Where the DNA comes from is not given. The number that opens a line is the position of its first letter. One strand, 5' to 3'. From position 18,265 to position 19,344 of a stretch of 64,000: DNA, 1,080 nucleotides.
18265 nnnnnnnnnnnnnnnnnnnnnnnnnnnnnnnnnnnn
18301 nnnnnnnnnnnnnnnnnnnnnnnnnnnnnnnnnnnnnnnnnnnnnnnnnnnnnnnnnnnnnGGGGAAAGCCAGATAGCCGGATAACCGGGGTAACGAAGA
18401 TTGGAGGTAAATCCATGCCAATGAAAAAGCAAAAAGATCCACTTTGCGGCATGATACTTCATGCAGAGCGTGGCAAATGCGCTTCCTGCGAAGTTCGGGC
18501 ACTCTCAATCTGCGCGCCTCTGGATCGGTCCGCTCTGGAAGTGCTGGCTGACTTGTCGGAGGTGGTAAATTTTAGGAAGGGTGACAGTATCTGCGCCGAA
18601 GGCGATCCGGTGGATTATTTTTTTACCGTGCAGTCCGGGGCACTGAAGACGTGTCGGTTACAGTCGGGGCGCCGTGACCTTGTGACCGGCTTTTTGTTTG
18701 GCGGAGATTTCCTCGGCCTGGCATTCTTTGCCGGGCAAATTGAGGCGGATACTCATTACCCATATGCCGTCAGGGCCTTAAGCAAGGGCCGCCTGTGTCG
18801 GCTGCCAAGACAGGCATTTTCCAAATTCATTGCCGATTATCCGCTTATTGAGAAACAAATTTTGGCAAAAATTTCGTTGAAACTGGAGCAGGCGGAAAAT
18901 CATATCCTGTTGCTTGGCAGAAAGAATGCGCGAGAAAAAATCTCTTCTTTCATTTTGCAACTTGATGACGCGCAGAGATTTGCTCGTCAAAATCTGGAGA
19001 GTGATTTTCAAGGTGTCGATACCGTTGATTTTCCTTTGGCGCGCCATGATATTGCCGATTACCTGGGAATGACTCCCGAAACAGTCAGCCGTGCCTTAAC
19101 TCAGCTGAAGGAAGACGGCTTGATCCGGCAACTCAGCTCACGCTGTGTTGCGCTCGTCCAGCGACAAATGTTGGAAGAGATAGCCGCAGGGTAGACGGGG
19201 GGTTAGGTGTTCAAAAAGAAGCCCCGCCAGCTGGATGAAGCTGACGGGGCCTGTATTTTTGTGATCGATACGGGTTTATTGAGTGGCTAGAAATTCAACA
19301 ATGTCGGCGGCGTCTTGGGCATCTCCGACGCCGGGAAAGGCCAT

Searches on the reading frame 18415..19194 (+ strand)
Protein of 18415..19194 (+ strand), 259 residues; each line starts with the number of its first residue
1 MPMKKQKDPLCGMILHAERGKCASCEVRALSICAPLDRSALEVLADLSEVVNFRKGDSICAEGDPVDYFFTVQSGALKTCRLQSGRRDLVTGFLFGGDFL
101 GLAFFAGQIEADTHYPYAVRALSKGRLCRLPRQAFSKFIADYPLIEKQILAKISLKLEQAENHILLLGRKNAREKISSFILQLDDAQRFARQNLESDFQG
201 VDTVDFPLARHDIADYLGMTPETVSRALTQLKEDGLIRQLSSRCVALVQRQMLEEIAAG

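Call 3: search_protein_families(library=pfam, proteins=[window:18415-19194:+], max_evalue=0.1)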
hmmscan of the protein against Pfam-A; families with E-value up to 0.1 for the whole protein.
window:18415-19194:+ (259 aa): 16 families
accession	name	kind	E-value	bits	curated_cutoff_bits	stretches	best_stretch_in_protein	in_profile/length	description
PF00027.35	cNMP_binding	-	3.5e-17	62.6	27.5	1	51-141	2-88/89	Cyclic nucleotide-binding domain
PF13545.12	HTH_Crp_2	-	1.5e-16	60.5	27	1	174-256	1-70/70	Crp-like helix-turn-helix domain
PF00325.26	Crp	-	3.1e-11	43.2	21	1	207-237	2-32/32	Bacterial regulatory proteins, crp family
PF12802.13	MarR_2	-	1.4e-05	25.5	27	1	210-242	23-55/61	MarR family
PF01022.26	HTH_5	-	0.00036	20.8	22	1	211-238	19-46/47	Bacterial regulatory protein, arsR family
PF25213.1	HVO_A0261_N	-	0.0004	20.6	35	1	207-240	24-57/86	HVO_A0261 N-terminal domain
PF01047.28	MarR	-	0.0004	20.6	24.6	1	211-239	21-49/59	MarR family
PF09339.16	HTH_IclR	-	0.001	19.3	22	1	211-240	22-51/52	IclR helix-turn-helix domain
PF22451.2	NirdL-like_HTH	-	0.0012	18.8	27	1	211-238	20-47/47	Siroheme decarboxylase NirDL-like HTH domain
PF13412.12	HTH_24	-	0.003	17.6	21.9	1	212-238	22-48/48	Winged helix-turn-helix DNA-binding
PF02082.26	Rrf2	-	0.0087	16.7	30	0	208-238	24-54/132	Iron-dependent Transcriptional regulator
PF01325.25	Fe_dep_repress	-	0.039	14.6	26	1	210-237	25-52/60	Iron dependent repressor, N-terminal DNA binding domain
PF24034.1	DUF7343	-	0.04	14.2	27.6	0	211-240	22-51/62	Domain of unknown function (DUF7343)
PF17782.7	DprA_WH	-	0.042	14.3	22.9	0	207-240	25-58/61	DprA winged helix domain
PF00392.27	GntR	-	0.049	13.7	27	0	211-238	28-55/64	Bacterial regulatory proteins, gntR family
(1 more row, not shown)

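Call 4: search_protein_families(library=ncbifam, proteins=[window:18415-19194:+], max_evalue=0.1)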
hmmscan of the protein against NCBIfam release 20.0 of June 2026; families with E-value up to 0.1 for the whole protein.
window:18415-19194:+ (259 aa): 19 families
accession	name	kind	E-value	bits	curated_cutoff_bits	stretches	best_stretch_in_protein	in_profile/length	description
NF045989.1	TransRegFnrLRhodb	equivalog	2.1e-40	138.5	300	1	18-254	6-232/245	transcriptional regulator FnrL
NF050806.1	TransRegFixKCaul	equivalog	5.3e-34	117.3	300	1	48-257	23-214/215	transcriptional regulator FixK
NF008365.0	PRK11161.1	subfamily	2e-28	99.4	228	1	21-258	19-244/250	fumarate/nitrate reduction transcriptional regulator Fnr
NF006901.0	PRK09392.1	equivalog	1.5e-12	47.4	211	1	26-257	8-221/236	transcriptional activator FtrB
NF008732.0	PRK11753.1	equivalog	2.1e-09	37.1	266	1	35-239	10-203/214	cAMP-activated global transcriptional regulator CRP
NF041163.2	encap_f2b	equivalog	4.8e-09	35.8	400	1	25-155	71-199/450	family 2B encapsulin nanocompartment shell protein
TIGR03697.1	NtcA_cyano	equivalog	3.2e-08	33.5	244.95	1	56-238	1-174/193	global nitrogen regulator NtcA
NF050815.1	TransActFtrBCaul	equivalog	4.1e-07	29.5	300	1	26-253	10-219/251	transcriptional activator FtrB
NF052518.1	TransRegLdrP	equivalog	7.3e-07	29.4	300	1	53-257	4-188/195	transcriptional regulator LdrP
NF053664.1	TransRegPtrACyano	equivalog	1.4e-06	27.7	300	1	139-249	89-192/196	Crp/Fnr family transcriptional regulator PtrA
NF010499.0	PRK13918.1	equivalog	0.00013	21.5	274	1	46-257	10-201/205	CRP/FNR family transcriptional regulator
NF007707.0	PRK10402.1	subfamily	0.00031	20.4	180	1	47-189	30-168/226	transcriptional regulator YeiL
NF033788.1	HTH_metalloreg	subfamily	0.00049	19.9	55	1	211-239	29-57/77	metalloregulator ArsR/SmtB family transcription factor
NF008273.0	PRK11050.1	equivalog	0.00051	19.7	153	1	211-249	58-96/156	manganese-binding transcriptional regulator MntR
TIGR01884.1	cas_HTH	subfamily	0.013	14.9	60.2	1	212-243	161-192/202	CRISPR-associated CARF protein Csa3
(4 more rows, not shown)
